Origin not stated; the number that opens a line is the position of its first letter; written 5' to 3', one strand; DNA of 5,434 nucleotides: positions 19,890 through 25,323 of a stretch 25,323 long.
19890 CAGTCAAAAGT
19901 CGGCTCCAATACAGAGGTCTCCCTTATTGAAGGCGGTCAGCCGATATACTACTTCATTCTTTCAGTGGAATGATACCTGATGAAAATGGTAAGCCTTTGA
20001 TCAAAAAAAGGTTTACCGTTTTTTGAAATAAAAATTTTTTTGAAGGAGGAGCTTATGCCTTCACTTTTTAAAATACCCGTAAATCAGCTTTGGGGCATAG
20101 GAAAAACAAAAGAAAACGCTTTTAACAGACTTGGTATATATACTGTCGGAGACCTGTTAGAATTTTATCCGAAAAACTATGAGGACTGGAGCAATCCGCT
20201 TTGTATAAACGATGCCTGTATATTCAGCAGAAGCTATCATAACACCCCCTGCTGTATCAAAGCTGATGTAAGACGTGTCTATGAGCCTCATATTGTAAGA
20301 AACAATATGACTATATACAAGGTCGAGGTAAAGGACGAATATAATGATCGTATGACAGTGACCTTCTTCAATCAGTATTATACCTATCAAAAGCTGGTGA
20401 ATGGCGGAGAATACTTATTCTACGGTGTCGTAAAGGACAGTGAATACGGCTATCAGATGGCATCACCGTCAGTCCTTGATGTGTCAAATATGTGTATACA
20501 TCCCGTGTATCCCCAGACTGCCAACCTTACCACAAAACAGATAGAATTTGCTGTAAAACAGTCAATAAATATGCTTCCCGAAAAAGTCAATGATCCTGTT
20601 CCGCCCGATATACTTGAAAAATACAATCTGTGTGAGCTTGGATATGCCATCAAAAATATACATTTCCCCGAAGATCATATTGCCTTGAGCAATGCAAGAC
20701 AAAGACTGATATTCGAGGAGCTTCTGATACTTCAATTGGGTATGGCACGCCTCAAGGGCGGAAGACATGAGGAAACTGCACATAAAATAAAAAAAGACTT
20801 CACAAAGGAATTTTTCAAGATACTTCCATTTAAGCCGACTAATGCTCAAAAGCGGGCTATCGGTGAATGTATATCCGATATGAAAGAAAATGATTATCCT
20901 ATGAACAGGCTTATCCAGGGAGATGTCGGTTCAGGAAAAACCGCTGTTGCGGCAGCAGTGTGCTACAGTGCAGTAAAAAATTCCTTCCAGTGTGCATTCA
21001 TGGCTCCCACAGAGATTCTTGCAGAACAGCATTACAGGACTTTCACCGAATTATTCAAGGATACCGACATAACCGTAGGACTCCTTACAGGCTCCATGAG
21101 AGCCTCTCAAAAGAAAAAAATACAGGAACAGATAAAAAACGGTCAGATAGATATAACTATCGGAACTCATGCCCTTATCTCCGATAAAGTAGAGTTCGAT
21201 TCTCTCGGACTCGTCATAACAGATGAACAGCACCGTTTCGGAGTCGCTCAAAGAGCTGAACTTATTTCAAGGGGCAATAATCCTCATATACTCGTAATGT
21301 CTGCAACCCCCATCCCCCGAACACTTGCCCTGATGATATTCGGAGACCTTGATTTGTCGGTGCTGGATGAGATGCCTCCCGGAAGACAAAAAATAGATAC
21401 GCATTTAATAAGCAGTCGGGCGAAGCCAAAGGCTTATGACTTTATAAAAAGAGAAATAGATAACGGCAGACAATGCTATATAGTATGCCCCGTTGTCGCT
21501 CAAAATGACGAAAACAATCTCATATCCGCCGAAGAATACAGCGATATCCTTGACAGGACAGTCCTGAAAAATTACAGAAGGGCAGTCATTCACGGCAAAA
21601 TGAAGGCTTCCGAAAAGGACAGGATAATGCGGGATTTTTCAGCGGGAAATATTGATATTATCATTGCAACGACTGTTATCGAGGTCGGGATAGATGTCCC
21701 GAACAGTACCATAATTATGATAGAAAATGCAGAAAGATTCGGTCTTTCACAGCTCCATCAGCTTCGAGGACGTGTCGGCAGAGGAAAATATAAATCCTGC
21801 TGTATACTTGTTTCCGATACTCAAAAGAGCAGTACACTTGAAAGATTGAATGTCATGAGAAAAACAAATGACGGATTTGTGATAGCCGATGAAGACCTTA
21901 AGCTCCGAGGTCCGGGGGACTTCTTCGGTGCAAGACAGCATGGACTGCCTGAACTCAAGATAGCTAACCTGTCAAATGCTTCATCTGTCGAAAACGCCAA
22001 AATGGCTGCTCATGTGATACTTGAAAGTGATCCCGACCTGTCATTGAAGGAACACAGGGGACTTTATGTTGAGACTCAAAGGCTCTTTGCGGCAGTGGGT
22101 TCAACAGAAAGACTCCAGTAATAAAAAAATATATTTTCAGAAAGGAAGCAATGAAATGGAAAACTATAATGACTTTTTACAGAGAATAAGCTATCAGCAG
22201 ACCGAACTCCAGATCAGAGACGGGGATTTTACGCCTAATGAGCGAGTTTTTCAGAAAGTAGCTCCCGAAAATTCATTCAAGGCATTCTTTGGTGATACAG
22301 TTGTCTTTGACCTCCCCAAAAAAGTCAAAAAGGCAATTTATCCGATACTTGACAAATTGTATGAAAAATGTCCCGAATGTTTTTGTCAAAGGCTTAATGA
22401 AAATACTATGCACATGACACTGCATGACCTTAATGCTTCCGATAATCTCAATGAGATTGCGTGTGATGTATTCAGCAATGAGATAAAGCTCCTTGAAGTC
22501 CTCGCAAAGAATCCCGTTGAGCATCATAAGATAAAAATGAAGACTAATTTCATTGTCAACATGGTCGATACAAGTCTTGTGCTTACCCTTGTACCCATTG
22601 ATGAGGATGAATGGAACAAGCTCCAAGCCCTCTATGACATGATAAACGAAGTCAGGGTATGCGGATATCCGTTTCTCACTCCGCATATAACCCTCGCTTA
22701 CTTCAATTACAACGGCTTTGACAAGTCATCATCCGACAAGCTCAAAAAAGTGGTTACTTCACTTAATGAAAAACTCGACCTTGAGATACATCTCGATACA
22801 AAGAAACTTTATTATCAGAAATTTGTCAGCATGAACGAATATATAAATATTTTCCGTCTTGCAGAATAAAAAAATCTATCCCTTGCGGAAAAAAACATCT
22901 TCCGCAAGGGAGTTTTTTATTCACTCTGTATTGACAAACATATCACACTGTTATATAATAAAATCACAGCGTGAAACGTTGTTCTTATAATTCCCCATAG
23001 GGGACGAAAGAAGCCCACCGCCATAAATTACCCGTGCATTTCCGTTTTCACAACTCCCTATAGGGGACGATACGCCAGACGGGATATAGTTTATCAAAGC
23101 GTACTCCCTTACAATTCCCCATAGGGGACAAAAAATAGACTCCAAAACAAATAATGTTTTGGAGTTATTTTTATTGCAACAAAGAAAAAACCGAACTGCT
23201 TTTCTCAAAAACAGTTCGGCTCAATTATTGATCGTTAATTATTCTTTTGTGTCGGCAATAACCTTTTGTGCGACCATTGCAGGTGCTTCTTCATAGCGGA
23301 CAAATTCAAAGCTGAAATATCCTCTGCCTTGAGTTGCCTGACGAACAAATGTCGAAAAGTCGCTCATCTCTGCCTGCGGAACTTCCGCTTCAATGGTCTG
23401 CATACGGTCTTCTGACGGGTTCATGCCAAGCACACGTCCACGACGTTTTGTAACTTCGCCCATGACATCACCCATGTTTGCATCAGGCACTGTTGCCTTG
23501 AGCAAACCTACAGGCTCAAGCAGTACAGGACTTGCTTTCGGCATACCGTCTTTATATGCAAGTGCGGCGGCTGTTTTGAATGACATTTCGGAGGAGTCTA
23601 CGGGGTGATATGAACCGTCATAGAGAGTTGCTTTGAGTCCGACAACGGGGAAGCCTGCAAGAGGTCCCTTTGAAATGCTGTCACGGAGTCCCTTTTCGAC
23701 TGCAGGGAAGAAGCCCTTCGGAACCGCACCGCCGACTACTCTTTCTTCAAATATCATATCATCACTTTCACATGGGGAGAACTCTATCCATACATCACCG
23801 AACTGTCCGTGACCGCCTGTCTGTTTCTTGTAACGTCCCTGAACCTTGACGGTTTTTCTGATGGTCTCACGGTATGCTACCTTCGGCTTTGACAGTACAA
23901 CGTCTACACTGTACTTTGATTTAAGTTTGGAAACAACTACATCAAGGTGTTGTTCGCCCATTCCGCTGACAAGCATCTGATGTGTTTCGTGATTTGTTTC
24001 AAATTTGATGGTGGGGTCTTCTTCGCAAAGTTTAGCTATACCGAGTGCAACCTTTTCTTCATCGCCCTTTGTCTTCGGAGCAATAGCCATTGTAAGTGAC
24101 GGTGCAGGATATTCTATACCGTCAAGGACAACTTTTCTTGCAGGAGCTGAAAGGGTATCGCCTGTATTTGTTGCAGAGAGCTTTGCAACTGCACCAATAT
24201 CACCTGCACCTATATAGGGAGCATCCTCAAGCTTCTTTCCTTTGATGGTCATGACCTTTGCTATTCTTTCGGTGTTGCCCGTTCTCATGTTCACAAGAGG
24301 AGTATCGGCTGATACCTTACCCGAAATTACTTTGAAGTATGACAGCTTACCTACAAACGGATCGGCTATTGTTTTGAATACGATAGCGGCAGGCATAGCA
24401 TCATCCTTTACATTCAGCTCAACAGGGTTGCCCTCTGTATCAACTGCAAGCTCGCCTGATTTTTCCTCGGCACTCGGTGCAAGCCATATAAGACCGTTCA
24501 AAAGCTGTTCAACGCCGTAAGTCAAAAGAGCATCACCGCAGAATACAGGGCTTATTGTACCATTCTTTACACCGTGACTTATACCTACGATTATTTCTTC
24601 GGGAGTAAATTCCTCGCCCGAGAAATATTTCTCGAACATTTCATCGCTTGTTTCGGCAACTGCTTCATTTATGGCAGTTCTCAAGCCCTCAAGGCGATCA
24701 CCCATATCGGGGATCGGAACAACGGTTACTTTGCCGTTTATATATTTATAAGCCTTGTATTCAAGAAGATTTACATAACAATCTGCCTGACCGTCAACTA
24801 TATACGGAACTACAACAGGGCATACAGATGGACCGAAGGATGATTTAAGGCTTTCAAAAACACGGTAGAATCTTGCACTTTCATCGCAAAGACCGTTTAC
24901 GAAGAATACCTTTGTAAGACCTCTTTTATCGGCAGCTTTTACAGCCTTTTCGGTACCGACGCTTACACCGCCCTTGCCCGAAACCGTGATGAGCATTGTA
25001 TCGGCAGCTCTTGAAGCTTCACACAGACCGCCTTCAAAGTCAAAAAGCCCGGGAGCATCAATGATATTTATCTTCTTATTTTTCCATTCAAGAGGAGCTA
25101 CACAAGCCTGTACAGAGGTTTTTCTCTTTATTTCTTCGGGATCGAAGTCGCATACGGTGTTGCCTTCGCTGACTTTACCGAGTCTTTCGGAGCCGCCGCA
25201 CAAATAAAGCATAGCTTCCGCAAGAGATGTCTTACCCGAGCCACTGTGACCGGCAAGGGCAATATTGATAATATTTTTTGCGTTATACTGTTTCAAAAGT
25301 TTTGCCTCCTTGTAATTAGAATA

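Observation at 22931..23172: Orphan CRISPR-like mini-array organised as a complete transcription unit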

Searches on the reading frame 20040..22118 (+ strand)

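Call 68: search_protein_families(library=pfam, proteins=[window:20040-22118:+], max_evalue=0.01)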
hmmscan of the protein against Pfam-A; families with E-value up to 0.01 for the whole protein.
window:20040-22118:+ (693 aa): 8 families
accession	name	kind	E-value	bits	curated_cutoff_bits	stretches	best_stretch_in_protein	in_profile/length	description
PF00270.35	DEAD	-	8.8e-26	91.1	26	1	268-429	2-164/167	DEAD/DEAH box helicase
PF00271.37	Helicase_C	-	5.2e-23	81.8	23.5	1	469-582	6-109/110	Helicase conserved C-terminal domain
PF17191.10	RecG_wedge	-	2.8e-19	69.7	23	1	18-178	6-161/162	RecG wedge domain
PF04851.21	ResIII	-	8.1e-17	62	22.5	1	265-424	3-162/164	Type III restriction enzyme, res subunit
PF19833.4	RecG_dom3_C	-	8.8e-13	48.6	26.8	1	609-682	1-76/87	ATP-dependent DNA helicase RecG, domain 3, C-terminal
PF22590.2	Cas3-like_C_2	-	0.00027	21.6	27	1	516-582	34-104/106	CRISPR-associated nuclease/helicase Cas3, C-terminal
PF13191.12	AAA_16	-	0.0036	18.3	32.6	1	288-364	25-101/167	AAA ATPase domain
PF07517.20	SecA_DEAD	-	0.0046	16.7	24.6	1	295-361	98-164/290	SecA DEAD-like domain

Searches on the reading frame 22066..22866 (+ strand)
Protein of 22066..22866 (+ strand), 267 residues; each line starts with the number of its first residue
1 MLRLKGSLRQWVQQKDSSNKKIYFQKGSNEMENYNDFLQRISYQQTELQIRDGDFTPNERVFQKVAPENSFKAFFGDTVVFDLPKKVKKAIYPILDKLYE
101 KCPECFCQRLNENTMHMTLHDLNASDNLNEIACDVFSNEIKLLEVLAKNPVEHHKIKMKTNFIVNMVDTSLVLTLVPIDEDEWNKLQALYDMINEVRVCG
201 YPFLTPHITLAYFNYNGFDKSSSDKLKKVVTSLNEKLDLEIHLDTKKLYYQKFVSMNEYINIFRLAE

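Call 68: search_protein_families(library=pfam, proteins=[window:22066-22866:+], max_evalue=0.01)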
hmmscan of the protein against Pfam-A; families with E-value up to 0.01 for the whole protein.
window:22066-22866:+ (267 aa): 1 family
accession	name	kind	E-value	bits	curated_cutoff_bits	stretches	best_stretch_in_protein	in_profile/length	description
PF02834.22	LigT_PEase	-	0.0091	16.6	23.3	0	82-126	2-46/87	LigT like Phosphoesterase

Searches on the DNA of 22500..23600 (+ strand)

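Call 4: search_rna_families(source=window, start=22500, end=23600, threshold=evalue, max_evalue=10, show_alignments=3)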
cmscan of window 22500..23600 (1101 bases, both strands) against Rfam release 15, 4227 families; matches with E-value up to 10: 20.
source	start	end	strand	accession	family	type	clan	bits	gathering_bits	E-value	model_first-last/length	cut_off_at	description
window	22918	22993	+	RF03860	MIR1520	Gene; miRNA;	CL00145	24.3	53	0.88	1-122/122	no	MIR1520 microRNA precursor family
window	22876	23197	-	RF01582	RUF4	Gene; sRNA;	-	23.7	55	0.04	1-277/277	no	RNA of unknown function RUF4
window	23121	23234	-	RF00139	SNORA72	Gene; snRNA; snoRNA; HACA-box;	-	23.5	43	0.5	1-132/132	no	Small nucleolar RNA SNORA72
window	22806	22917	+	RF00514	His_leader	Cis-reg; leader;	-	22.8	49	0.35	1-126/126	no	Histidine operon leader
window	22821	22925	+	RF00025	Telomerase-cil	Gene;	CL00004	21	52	1.3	1-165/165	no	Ciliate telomerase RNA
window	23131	23238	-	RF00265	SNORA69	Gene; snRNA; snoRNA; HACA-box;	-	20.8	47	0.69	1-132/132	no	Small nucleolar RNA SNORA69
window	22878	22912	-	RF03765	mir-2059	Gene; miRNA;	-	20.6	90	0.39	1-68/68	no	mir-2059 microRNA precursor family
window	23125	23224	+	RF02705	B_rapa_snoR775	Gene; snRNA; snoRNA; HACA-box;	-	20.1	64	5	1-127/127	no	Brassica rapa small nucleolar RNA 775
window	23119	23232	-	RF00403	SNORA41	Gene; snRNA; snoRNA; HACA-box;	-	19.2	80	2.5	1-133/133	no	Small nucleolar RNA SNORA41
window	22847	22966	+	RF03532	SQ2397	Cis-reg;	-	18.9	100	1.2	1-243/243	no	Cis-regulator of HTH transcription factor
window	22859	22930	-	RF04174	MIR4208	Gene; miRNA;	-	18.9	140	5.9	1-191/191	no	MIR4208 microRNA precursor family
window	22807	22912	+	RF02921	RT-14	Gene; sRNA;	-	18.7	48.1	8.6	1-144/144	no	RT-14 RNA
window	23117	23203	+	RF00082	SraG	Gene; sRNA;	-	17.3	50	3.5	1-177/177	no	SraG RNA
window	23132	23218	-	RF00378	Qrr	Gene; sRNA;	-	16.7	50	4.3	1-108/108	no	Qrr RNA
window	23082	23225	+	RF01245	snR9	Gene; snRNA; snoRNA; HACA-box;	CL00036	16.7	58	9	1-187/187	no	Small nucleolar RNA snR9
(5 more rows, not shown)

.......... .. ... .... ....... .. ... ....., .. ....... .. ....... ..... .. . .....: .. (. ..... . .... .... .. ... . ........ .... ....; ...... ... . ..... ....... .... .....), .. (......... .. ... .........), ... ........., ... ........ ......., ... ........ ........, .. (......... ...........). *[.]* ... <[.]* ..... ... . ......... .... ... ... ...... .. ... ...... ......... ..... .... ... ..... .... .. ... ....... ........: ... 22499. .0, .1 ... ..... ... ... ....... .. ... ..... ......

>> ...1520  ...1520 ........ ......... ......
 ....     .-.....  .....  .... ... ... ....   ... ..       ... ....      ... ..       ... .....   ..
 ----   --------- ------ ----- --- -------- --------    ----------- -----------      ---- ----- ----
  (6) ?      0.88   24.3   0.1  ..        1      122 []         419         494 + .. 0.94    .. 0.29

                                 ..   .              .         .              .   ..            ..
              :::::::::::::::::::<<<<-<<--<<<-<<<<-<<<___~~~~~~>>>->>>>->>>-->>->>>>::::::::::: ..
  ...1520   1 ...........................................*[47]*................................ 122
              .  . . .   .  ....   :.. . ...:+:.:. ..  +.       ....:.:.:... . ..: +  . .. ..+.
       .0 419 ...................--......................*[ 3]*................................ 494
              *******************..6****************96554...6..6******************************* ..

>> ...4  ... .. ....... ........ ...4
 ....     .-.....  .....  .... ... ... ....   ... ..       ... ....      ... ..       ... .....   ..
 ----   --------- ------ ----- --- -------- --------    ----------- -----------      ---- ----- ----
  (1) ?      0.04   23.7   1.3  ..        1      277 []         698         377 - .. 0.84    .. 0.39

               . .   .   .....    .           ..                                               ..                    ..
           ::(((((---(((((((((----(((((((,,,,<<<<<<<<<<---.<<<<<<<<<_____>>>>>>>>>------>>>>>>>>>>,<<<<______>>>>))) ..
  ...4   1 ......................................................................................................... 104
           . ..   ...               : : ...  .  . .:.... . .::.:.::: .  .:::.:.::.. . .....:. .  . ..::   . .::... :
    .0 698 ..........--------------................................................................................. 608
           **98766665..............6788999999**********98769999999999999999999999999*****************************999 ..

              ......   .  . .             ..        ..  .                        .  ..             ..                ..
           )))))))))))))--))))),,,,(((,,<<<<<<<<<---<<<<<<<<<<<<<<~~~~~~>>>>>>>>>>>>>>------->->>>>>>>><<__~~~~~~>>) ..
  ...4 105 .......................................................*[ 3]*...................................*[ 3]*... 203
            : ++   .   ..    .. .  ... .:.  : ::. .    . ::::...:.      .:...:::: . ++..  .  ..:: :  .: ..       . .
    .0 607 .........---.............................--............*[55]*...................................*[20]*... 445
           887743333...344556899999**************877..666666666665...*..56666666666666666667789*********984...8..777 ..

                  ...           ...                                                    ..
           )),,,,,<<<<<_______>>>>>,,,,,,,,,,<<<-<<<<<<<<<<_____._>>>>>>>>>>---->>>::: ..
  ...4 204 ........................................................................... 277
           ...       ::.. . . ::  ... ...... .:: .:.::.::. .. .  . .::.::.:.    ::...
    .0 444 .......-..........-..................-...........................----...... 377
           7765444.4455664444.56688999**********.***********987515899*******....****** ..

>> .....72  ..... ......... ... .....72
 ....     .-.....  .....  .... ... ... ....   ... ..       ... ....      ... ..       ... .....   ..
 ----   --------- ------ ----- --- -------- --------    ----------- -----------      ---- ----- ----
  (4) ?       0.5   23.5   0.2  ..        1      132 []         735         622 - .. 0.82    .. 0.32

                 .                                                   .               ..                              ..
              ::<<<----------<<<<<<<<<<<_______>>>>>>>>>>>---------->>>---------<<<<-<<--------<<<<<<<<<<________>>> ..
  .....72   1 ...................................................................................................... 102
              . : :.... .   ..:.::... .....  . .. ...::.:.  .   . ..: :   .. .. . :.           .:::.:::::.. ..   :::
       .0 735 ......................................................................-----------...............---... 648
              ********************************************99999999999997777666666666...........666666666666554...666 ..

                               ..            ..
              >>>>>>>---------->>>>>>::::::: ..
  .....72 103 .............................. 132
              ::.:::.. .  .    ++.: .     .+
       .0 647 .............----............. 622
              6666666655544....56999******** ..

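Call 33: search_dna_similar(query=window:23005-23112:+, collection=phages, mode=distant, max_evalue=10)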
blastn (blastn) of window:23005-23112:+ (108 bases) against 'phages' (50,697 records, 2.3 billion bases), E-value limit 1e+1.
No match.

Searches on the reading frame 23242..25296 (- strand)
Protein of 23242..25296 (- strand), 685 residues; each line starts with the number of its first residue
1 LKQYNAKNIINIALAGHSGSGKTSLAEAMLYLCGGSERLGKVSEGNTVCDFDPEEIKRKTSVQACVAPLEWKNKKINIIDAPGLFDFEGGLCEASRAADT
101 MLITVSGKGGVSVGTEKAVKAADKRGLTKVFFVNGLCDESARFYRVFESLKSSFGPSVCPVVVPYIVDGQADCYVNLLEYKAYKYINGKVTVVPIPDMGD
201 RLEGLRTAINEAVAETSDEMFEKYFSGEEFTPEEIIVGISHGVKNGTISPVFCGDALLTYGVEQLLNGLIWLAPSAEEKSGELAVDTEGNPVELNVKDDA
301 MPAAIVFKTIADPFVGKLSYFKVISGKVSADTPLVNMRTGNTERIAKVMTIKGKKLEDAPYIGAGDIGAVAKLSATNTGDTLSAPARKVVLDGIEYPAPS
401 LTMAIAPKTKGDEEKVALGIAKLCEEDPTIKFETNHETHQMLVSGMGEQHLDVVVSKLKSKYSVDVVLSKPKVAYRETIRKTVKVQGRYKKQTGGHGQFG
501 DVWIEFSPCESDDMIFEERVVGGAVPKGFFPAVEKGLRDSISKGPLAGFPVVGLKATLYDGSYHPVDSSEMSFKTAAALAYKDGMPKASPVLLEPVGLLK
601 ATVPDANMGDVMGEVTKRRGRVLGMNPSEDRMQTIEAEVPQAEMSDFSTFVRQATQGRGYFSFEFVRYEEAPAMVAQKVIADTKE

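Call 68: search_protein_families(library=pfam, proteins=[window:23242-25296:-], max_evalue=0.01)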
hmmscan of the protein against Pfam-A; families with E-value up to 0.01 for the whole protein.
window:23242-25296:- (685 aa): 9 families
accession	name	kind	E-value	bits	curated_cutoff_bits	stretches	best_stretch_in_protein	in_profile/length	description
PF03764.24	EFG_IV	-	3.7e-40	136.9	24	1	471-589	1-121/121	Elongation factor G, domain IV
PF00009.33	GTP_EFTU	-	4.8e-29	101.7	26.5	1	7-274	1-187/188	Elongation factor Tu GTP binding domain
PF14492.12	EFG_III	-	1.6e-27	95.8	27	1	397-469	2-74/75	Elongation Factor G, domain III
PF00679.30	EFG_C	-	2.5e-24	85.6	27.9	1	591-678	1-88/89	Elongation factor G C-terminus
PF22042.2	EF-G_D2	-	4.3e-14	52.8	27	1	303-383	3-82/84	Elongation factor G domain 2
PF03144.31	GTP_EFTU_D2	-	5.4e-07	30.4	30.3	1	316-382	1-72/73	Elongation factor Tu domain 2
PF16658.11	RF3_C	-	2.6e-05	24.5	40.1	1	398-484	8-94/132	Class II release factor RF3, C-terminal domain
PF13476.12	AAA_23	-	0.00068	20.8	27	1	14-71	24-79/201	AAA domain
PF04548.22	AIG1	-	0.0032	17.3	27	1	38-88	10-63/212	AIG1 family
